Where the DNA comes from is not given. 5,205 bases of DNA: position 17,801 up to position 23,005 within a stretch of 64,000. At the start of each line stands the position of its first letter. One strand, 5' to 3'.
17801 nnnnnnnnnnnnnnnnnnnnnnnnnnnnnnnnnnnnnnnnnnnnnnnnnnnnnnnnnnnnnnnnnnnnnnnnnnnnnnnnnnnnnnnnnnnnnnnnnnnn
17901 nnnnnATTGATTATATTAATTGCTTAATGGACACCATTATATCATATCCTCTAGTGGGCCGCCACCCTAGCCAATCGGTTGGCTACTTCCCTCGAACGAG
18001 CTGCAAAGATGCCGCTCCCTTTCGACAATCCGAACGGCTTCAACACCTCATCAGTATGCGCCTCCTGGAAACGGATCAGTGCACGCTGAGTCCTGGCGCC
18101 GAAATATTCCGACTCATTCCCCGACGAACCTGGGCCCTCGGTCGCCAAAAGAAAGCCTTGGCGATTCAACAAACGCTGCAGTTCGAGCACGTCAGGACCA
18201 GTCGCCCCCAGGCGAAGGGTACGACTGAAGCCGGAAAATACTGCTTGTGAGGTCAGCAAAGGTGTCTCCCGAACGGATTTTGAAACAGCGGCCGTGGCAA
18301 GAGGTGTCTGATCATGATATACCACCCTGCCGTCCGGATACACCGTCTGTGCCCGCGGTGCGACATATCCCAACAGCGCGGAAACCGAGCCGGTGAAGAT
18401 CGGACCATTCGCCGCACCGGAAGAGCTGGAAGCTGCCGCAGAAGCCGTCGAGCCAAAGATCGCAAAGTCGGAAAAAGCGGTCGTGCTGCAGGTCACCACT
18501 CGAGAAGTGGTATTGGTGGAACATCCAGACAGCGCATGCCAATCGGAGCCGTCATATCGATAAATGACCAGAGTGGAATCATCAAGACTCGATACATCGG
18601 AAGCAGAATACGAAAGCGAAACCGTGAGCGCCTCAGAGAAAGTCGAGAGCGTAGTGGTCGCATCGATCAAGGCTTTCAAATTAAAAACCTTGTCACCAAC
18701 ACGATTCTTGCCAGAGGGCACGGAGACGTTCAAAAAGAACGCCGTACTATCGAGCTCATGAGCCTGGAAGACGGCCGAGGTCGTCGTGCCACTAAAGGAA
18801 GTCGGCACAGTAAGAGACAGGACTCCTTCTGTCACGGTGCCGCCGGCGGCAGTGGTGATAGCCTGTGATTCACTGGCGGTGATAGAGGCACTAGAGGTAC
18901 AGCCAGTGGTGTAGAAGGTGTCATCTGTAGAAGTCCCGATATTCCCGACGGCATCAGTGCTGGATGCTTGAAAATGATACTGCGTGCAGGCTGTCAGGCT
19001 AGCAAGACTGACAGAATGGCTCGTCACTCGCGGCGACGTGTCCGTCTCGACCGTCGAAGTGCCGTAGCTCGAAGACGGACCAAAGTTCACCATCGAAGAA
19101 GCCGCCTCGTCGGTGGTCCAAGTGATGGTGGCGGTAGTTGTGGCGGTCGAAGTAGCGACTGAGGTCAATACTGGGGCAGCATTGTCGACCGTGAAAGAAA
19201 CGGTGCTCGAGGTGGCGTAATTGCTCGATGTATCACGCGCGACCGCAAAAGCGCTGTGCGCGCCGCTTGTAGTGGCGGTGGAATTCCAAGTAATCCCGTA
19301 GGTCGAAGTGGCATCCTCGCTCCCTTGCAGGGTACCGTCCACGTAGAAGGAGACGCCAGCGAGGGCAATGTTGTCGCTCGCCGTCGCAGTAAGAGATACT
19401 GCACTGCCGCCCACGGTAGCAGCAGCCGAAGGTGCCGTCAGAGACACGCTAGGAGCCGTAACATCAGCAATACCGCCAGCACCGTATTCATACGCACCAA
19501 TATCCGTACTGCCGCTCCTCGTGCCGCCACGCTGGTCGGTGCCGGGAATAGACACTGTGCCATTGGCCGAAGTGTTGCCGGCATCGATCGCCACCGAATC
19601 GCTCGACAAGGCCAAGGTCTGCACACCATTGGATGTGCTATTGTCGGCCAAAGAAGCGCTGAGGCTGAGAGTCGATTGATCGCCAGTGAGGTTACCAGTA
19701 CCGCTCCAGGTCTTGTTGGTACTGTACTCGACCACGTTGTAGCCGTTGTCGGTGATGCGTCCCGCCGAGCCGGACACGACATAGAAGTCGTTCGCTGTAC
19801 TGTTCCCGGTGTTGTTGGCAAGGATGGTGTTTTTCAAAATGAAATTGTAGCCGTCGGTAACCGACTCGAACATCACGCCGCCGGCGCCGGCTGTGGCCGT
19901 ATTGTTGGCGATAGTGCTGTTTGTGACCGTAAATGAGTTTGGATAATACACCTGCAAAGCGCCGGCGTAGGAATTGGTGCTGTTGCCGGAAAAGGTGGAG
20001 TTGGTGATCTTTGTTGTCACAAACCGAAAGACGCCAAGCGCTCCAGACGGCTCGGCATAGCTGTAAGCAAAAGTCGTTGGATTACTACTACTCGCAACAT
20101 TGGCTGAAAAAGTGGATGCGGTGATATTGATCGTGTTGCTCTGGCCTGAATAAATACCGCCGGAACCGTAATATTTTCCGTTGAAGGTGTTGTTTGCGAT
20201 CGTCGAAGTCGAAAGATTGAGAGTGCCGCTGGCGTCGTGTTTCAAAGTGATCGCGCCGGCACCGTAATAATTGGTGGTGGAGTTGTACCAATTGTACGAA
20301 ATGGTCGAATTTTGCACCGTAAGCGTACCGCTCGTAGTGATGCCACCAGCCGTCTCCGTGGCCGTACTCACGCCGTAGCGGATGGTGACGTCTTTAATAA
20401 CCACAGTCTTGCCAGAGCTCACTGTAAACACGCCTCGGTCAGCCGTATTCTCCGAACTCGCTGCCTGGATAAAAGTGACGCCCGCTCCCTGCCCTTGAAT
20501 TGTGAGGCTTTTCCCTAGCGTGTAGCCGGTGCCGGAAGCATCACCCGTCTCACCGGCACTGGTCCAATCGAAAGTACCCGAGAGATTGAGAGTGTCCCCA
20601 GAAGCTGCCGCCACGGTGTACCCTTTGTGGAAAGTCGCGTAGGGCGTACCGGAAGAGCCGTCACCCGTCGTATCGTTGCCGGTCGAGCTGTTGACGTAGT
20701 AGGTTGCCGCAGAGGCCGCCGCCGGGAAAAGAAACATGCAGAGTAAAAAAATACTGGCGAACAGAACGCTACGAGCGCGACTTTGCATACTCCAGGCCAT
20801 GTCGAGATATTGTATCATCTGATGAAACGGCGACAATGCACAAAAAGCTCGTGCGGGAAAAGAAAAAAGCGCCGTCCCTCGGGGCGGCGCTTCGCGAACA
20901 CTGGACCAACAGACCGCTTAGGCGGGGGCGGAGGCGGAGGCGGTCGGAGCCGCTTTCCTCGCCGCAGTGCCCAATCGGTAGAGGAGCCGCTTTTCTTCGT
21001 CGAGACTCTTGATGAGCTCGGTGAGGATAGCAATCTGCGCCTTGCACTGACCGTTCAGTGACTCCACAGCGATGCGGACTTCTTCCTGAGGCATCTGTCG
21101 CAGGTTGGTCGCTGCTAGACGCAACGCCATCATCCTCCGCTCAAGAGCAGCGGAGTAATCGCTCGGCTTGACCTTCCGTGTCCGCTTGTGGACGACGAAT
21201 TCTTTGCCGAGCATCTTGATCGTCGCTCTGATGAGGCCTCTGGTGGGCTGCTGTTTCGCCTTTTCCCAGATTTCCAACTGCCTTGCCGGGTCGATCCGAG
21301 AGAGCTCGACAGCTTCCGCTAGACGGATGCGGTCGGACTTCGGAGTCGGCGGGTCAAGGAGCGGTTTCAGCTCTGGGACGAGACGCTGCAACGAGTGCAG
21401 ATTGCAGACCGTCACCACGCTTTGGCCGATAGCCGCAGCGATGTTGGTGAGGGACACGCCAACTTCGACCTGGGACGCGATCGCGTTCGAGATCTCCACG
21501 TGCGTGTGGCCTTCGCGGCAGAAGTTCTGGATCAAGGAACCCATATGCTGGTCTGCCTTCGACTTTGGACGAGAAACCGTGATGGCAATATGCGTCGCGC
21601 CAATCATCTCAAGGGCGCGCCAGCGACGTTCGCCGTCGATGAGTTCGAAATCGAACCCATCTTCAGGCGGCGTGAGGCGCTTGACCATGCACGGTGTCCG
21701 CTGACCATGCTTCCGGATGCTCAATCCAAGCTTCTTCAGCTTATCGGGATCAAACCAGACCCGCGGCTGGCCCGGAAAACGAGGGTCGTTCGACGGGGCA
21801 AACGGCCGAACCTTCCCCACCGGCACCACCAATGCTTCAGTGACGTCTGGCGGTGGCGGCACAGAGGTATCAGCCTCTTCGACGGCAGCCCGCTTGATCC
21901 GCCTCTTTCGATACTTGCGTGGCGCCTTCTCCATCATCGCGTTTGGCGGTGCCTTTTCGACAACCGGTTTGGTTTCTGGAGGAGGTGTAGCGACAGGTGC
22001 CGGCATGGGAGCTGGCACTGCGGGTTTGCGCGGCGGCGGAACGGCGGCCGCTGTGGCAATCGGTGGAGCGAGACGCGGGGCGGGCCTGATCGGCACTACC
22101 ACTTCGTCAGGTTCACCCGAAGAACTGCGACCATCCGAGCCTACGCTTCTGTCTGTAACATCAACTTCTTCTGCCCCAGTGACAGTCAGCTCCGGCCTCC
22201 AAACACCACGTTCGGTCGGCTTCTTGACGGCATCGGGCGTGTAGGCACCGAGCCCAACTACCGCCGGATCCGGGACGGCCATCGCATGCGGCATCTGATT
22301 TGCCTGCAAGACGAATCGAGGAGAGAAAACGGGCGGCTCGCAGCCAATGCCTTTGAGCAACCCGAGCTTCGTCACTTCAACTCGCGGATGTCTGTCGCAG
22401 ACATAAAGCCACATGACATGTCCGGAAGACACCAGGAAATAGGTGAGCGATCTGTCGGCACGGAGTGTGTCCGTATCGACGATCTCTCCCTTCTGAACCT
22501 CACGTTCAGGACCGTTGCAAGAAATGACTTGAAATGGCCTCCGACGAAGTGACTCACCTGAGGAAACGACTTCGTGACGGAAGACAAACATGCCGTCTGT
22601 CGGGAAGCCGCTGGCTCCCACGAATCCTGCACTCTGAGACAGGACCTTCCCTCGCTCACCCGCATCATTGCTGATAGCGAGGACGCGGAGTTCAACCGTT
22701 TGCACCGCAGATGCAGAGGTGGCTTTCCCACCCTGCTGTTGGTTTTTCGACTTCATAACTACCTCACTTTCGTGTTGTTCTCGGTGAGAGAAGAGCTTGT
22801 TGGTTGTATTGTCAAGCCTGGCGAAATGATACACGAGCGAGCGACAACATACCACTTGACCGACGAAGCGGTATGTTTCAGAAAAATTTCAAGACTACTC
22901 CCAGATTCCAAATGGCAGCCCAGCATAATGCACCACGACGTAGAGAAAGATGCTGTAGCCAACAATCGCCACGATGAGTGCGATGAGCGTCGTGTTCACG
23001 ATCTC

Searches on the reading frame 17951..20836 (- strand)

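Call 34: search_protein_families(library=pfam, proteins=[window:17951-20836:-], max_evalue=0.001)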
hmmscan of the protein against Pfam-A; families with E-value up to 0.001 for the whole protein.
window:17951-20836:- (961 aa): 2 families
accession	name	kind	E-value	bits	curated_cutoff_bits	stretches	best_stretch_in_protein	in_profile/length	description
PF17957.7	Big_7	-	1.9e-14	54.5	24.1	1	462-528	1-67/70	Bacterial Ig domain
PF01471.23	PG_binding_1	-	2.6e-07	31.1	23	1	879-927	1-41/57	Putative peptidoglycan binding domain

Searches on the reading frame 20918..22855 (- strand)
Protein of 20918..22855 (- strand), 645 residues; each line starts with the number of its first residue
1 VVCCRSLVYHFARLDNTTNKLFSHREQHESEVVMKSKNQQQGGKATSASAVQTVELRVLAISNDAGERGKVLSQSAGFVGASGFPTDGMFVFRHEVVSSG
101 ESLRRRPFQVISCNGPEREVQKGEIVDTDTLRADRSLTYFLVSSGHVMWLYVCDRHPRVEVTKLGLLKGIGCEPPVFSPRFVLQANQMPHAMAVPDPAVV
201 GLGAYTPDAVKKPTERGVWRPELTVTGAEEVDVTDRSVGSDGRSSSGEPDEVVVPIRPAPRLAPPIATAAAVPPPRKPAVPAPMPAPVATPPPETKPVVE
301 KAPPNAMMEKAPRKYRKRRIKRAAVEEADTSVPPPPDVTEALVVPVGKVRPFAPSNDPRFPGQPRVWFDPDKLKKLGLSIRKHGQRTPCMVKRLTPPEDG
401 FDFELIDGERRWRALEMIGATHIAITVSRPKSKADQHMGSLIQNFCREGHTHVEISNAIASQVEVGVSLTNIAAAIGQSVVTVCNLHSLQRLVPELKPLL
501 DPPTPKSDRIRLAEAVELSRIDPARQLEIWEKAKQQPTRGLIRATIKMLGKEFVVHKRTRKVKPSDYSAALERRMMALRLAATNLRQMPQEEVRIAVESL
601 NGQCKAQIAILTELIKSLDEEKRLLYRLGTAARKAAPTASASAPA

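Call 34: search_protein_families(library=pfam, proteins=[window:20918-22855:-], max_evalue=0.001)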
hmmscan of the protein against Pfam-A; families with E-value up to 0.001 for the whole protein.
window:20918-22855:- (645 aa): 1 family
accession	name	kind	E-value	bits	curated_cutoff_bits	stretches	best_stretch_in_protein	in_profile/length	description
PF02195.25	ParB_N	-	8.5e-11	42.2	26.3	1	361-444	15-93/95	ParB N-terminal domain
